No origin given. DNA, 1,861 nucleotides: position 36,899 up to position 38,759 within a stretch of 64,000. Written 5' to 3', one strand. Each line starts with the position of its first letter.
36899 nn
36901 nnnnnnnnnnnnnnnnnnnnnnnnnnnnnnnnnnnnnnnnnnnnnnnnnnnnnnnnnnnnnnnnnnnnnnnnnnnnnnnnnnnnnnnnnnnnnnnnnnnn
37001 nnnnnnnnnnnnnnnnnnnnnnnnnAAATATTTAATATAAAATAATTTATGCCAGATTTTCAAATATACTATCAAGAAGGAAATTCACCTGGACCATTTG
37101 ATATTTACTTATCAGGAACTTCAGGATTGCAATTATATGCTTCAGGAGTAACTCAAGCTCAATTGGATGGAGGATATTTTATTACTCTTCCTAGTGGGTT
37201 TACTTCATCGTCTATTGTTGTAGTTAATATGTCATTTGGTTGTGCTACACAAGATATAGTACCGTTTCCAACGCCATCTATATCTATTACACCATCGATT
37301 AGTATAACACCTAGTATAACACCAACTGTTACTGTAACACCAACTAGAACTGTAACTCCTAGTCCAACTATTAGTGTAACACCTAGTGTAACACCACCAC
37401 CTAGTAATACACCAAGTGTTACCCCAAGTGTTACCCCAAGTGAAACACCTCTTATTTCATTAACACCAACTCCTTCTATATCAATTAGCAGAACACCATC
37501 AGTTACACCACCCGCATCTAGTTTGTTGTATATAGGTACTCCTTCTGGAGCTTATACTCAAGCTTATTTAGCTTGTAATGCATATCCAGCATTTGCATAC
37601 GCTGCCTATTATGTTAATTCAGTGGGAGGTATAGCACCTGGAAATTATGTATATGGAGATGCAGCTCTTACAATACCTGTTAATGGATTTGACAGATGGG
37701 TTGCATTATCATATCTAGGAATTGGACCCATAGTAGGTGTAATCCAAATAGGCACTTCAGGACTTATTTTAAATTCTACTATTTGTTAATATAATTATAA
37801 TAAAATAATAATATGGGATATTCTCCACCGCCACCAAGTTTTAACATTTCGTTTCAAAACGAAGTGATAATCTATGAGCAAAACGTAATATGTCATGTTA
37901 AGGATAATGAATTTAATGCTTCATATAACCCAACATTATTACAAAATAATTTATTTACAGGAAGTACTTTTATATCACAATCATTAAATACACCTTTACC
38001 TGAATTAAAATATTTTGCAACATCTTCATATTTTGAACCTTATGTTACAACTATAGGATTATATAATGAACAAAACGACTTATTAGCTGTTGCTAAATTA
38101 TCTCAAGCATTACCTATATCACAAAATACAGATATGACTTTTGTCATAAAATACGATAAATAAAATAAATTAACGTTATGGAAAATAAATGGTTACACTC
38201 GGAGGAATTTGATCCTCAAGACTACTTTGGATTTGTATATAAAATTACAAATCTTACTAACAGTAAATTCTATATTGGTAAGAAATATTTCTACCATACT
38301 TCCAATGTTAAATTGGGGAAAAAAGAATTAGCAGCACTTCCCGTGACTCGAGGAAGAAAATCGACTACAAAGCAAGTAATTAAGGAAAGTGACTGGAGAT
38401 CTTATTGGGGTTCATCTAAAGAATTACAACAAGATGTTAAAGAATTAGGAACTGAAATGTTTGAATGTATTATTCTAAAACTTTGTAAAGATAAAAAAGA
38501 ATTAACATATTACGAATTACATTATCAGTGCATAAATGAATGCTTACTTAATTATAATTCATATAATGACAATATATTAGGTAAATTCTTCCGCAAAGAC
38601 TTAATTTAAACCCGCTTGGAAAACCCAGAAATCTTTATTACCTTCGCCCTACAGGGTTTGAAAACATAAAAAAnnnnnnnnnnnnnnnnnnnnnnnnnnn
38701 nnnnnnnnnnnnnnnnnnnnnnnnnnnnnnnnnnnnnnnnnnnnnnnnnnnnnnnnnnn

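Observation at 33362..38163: Duplicated fibre gene whose second copy is split into three genes and inflated by Pro-Thr-Ser tandem repeats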

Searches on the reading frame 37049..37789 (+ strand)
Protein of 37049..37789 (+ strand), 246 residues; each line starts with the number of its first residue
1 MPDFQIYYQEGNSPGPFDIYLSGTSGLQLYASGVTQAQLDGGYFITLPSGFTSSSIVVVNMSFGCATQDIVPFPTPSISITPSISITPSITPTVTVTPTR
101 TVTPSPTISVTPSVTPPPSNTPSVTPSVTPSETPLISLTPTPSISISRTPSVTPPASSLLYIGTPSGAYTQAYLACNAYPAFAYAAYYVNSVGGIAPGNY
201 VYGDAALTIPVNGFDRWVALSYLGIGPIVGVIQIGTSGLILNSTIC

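Call 5: search_protein_families(library=pfam, proteins=[window:37049-37789:+], max_evalue=0.1)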
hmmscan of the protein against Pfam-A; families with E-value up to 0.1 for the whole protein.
window:37049-37789:+ (246 aa): 0 families

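Call 6: search_protein_families(library=phrogs, proteins=[window:37049-37789:+], max_evalue=0.01)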
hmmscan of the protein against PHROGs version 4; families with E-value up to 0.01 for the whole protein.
window:37049-37789:+ (246 aa): 1 family
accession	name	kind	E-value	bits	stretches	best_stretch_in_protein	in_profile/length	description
phrog_15511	-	unknown function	8.2e-13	49.3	1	71-167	202-299/511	-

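Call 99: search_protein_families(library=ncbifam, proteins=[window:37049-37789:+], max_evalue=0.1)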
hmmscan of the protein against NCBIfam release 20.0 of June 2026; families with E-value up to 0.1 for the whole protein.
window:37049-37789:+ (246 aa): 0 families

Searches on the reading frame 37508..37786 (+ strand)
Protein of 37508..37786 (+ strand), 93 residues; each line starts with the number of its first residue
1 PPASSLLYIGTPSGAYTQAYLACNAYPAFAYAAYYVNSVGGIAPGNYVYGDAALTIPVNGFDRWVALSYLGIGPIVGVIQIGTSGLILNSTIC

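Call 42: search_protein_families(library=pfam, proteins=[window:37508-37786:+], max_evalue=10)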
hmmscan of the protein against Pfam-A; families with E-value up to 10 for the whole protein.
seq(93 aa): 0 families

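Call 67: search_solved_structures(query=window:37508-37786:+, max_evalue=10)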
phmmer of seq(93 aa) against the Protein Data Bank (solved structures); distinct sequences matched with E-value up to 10: 0.

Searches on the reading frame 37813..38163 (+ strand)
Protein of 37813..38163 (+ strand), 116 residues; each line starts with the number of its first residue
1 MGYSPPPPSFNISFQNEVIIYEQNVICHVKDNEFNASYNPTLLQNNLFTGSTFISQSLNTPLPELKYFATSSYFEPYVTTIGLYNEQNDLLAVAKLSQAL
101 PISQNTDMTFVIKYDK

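Call 5: search_protein_families(library=pfam, proteins=[window:37813-38163:+], max_evalue=0.1)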
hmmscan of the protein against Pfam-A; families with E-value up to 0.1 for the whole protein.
window:37813-38163:+ (116 aa): 0 families

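Call 6: search_protein_families(library=phrogs, proteins=[window:37813-38163:+], max_evalue=0.01)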
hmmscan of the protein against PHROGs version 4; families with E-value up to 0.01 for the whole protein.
window:37813-38163:+ (116 aa): 0 families

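Call 15: find_homologous_proteins(query=window:37813-38163:+, max_evalue=0.001)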
Query window:37813-38163:+ (116 aa): 383 proteins with E <= 0.001 among 387 candidates; the best 120 are listed.
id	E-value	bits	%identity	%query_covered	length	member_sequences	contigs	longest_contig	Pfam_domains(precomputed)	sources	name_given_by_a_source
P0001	1.7e-69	249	98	100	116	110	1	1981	-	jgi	jgi:hypothetical protein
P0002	4.0e-64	232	91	100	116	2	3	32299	-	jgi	jgi:hypothetical protein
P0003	1.1e-61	224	87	100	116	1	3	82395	-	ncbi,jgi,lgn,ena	-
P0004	3.1e-58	213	89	94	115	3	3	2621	-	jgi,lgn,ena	jgi:hypothetical protein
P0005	5.1e-58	212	88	94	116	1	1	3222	-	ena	-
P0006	1.2e-56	207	84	97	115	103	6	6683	-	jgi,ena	jgi:hypothetical protein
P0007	1.6e-56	207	84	94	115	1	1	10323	-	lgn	-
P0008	5.0e-56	205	86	94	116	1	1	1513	-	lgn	-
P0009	5.5e-56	205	84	96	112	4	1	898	-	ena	-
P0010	6.5e-56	205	83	96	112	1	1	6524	-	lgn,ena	-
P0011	1.1e-55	204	84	94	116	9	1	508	-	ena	-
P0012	1.2e-55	204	83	94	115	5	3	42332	-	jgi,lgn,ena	jgi:hypothetical protein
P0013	1.4e-55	204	82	94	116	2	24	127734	-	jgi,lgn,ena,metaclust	jgi:hypothetical protein|metaclust:\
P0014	2.4e-55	203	85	94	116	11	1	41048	-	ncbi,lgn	-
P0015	2.7e-55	203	83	94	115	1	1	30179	-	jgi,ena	jgi:hypothetical protein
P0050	3.9e-52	193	78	96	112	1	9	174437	-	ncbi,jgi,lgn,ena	jgi:hypothetical protein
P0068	1.4e-26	111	56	92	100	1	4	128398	-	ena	-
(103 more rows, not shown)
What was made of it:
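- On Fission product of the immuto gp166-type (P2) gene: The stand-alone form dominates 383 homologues (call 15).
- The stand-alone 94-129-aa form dominates the 383-member homologue family (call 15).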

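Call 16: find_encoding_contigs(protein=P0003, flank=10000, max_places=3)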
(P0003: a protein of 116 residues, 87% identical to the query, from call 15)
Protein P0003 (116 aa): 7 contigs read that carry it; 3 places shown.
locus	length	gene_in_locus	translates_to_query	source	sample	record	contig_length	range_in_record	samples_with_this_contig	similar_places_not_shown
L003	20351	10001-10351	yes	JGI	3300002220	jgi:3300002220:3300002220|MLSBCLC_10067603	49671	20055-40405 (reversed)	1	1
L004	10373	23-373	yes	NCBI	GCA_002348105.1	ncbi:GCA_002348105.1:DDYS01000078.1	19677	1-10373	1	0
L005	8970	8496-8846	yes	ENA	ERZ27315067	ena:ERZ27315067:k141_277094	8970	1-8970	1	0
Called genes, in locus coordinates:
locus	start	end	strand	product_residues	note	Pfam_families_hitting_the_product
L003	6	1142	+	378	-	-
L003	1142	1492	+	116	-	-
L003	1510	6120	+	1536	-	-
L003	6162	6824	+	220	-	-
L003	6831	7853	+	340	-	-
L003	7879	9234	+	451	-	-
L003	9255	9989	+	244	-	-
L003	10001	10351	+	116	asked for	-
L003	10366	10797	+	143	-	PF19835:SegE_GIY-YIG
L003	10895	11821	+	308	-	PF08275:DNAG_N (faint)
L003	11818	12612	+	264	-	-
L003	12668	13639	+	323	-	PF18905:DUF5661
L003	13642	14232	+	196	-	-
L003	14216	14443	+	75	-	-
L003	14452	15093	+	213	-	-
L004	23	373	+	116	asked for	-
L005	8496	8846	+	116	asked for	-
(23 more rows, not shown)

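Call 17: find_encoding_contigs(protein=P0050, flank=10000, max_places=3)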
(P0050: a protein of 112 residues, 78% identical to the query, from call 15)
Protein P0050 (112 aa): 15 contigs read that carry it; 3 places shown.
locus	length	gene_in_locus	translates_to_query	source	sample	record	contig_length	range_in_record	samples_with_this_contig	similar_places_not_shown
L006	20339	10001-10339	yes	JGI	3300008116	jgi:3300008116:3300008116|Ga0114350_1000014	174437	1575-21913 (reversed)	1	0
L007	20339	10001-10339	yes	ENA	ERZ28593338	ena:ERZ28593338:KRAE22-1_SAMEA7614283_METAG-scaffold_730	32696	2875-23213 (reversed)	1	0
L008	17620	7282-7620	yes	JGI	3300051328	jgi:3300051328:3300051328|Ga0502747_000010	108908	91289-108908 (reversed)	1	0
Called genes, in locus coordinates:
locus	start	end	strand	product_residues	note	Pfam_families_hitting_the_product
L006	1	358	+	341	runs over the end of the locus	-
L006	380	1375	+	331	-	-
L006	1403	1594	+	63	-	-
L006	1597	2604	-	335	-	-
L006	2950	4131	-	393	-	-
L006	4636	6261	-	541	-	-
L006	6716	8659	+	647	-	-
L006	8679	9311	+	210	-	PF27704:GuanidinoAc_N-MeTrfase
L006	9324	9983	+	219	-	-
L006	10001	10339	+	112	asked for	-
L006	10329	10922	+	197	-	-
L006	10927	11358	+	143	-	PF19835:SegE_GIY-YIG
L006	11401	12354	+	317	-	PF08275:DNAG_N (faint)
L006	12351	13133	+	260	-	-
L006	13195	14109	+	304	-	PF18905:DUF5661, PF02195:ParB_N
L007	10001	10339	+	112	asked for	-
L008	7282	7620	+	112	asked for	-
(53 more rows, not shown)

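Call 18: find_encoding_contigs(protein=P0068, flank=10000, max_places=2)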
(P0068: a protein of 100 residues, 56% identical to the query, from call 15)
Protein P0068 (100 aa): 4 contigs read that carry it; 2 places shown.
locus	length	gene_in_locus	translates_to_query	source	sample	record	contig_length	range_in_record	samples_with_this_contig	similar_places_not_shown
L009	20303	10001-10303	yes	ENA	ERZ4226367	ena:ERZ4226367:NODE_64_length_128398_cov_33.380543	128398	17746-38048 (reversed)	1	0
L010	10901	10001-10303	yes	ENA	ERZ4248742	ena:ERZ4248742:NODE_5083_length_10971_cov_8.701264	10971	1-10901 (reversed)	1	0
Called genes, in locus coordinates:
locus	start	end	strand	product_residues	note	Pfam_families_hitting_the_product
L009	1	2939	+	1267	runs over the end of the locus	-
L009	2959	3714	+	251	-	-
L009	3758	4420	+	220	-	-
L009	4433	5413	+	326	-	-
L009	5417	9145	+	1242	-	-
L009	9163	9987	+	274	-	-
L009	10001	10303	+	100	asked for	-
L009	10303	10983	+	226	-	-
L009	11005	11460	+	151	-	PF19835:SegE_GIY-YIG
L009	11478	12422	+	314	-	PF08275:DNAG_N (faint)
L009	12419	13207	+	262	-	PF12705:PDDEXK_1 (weak)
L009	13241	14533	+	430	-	-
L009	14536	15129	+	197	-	-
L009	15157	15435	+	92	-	-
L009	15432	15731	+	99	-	-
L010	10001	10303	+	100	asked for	-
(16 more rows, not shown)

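Call 27: search_solved_structures(query=A2, max_evalue=1, show_alignments=2)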
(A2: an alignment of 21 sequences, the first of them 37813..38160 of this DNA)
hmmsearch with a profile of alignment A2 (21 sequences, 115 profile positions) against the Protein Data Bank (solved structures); distinct sequences matched with E-value up to 1: 2.
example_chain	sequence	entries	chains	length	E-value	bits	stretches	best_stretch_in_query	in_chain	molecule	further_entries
4v06_A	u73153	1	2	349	0.67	13.4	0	45-88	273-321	TRYPTOPHAN 5-HYDROXYLASE 2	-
9hb7_A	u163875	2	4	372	0.77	13.2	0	45-88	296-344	Tryptophan 5-hydroxylase 2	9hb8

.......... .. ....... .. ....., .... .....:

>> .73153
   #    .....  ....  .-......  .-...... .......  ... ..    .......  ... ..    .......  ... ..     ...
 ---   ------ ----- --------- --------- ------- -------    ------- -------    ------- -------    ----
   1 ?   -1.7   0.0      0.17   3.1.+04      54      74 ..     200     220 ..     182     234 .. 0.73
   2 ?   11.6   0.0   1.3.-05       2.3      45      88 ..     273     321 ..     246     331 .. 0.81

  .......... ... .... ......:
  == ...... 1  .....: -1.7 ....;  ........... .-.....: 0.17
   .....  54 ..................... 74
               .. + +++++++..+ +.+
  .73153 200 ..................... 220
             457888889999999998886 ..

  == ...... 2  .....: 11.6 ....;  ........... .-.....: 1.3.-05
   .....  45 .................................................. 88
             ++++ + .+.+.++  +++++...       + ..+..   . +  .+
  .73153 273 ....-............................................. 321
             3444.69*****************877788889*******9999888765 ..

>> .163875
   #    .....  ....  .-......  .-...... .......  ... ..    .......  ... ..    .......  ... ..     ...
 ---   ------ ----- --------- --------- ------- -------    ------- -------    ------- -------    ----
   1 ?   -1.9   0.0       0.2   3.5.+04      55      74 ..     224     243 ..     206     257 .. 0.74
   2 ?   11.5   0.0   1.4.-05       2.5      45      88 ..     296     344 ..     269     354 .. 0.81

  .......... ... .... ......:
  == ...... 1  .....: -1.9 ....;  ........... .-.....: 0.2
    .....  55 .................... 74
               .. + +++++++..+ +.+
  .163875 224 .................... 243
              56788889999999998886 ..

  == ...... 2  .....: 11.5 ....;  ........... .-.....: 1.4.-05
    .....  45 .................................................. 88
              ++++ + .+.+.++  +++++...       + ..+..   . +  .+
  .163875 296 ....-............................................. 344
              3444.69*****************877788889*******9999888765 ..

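Call 61: find_related_loci(query=A2, collection=viral_contigs, flank=10000)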
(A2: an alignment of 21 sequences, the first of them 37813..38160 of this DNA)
Query A2 (116 aa) in viral_contigs; peptide patterns used: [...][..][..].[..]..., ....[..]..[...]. (x = any residue, [..] = any of these).
600 stretches matched a pattern (row limit reached: there are more); 583 encode a relative of the query (tblastn E <= 1e-3); the best 80 are kept; 80 distinct loci.
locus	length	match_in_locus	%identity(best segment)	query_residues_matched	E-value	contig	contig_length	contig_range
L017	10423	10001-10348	93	1-116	4e-70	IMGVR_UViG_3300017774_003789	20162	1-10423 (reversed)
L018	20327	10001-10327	82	8-116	1e-59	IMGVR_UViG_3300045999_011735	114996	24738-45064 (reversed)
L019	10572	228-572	82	1-116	3e-59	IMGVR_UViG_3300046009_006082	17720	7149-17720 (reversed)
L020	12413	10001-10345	79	1-116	2e-57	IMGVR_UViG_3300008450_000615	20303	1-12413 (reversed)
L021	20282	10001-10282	58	9-115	2e-35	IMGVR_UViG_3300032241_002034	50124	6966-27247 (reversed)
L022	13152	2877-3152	55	9-115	2e-29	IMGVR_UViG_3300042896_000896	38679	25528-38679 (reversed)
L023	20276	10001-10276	55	9-115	6e-29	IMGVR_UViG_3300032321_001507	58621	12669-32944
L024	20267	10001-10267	50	14-115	6e-29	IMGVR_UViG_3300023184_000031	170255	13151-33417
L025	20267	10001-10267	53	12-115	6e-29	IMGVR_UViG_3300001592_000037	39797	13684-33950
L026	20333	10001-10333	54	3-115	5e-29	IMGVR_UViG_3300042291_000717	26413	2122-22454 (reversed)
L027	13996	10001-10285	50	9-115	1e-28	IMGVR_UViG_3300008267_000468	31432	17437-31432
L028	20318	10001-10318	51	12-115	8e-29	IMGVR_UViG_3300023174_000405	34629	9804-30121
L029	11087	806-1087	52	10-115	1e-28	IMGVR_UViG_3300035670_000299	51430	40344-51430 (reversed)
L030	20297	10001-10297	51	9-115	3e-28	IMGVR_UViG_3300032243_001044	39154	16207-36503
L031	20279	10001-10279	50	10-115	3e-28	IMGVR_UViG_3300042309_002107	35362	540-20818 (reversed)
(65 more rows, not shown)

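Call 69: search_protein_families(library=pfam, alignment_id=A2, max_evalue=10)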
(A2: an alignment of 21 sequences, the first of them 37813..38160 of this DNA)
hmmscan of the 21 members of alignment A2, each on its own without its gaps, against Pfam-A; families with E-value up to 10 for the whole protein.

A. member 1, window:37813-38160:+ (116 aa): 0 families

B. families by the number of members that match (of 21 scanned): 2 families
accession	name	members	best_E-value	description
PF06787.16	HcgF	1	0.12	FeGP cofactor biosynthesis protein HcgF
PF23557.1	TPR_leprecan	1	0.19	Leprecan family TPR-like repeat region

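Call 99: search_protein_families(library=ncbifam, proteins=[window:37813-38163:+], max_evalue=0.1)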
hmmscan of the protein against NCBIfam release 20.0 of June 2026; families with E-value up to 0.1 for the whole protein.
window:37813-38163:+ (116 aa): 0 families
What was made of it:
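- On Tail-fibre assembly chaperone (Tfa / gp38 / S74 type): No Pfam, PHROGs or NCBIfam hit for the 116-aa ORF (calls 5, 6, 69, 99).
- There is no similarity to known Tfa, gp38 or S74 chaperone families in Pfam, PHROGs or NCBIfam (calls 5, 6, 69, 99).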

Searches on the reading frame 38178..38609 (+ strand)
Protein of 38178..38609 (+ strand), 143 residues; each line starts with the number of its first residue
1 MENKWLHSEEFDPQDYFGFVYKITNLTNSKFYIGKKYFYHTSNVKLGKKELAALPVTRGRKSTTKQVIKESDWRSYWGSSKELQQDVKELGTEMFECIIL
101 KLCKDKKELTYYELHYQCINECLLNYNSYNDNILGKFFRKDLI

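Call 5: search_protein_families(library=pfam, proteins=[window:38178-38609:+], max_evalue=0.1)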
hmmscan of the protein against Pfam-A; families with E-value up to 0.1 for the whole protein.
window:38178-38609:+ (143 aa): 4 families
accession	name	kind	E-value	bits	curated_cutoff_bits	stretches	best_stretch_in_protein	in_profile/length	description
PF19835.5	SegE_GIY-YIG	-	5.4e-29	101.4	25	1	9-133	9-123/123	Putative endonuclease segE, GIY-YIG domain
PF01541.30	GIY-YIG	-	0.0037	18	22.6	0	91-117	43-69/78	GIY-YIG catalytic domain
PF08144.17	CPL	-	0.024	15.4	22.3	1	64-133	25-94/143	CPL (NUC119) domain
PF23634.1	PH_CERLI1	-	0.06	13.6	27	0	69-117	25-73/111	CERLI1-like PH domain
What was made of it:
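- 38178..38609 (+): SegE-like GIY-YIG endonuclease gene. Conserved right-hand neighbour of the module; not part of the fibre. Pfam PF19835, E 5e-29 (call 5).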

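Call 6: search_protein_families(library=phrogs, proteins=[window:38178-38609:+], max_evalue=0.01)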
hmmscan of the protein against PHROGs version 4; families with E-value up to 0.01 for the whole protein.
window:38178-38609:+ (143 aa): 5 families
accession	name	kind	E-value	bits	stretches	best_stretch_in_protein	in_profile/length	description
phrog_447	-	other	3.8e-33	115.4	1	2-142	7-141/148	NAD synthetase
phrog_7363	-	DNA, RNA and nucleotide metabolism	2.1e-13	51.4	1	5-137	7-126/356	homing endonuclease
phrog_314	-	DNA, RNA and nucleotide metabolism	6.7e-13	49.4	1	4-130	165-261/574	homing endonuclease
phrog_7168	-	DNA, RNA and nucleotide metabolism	1e-05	26.1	1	18-133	2-95/284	homing endonuclease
phrog_19446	-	DNA, RNA and nucleotide metabolism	3.7e-05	24.4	1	18-122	2-82/254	homing endonuclease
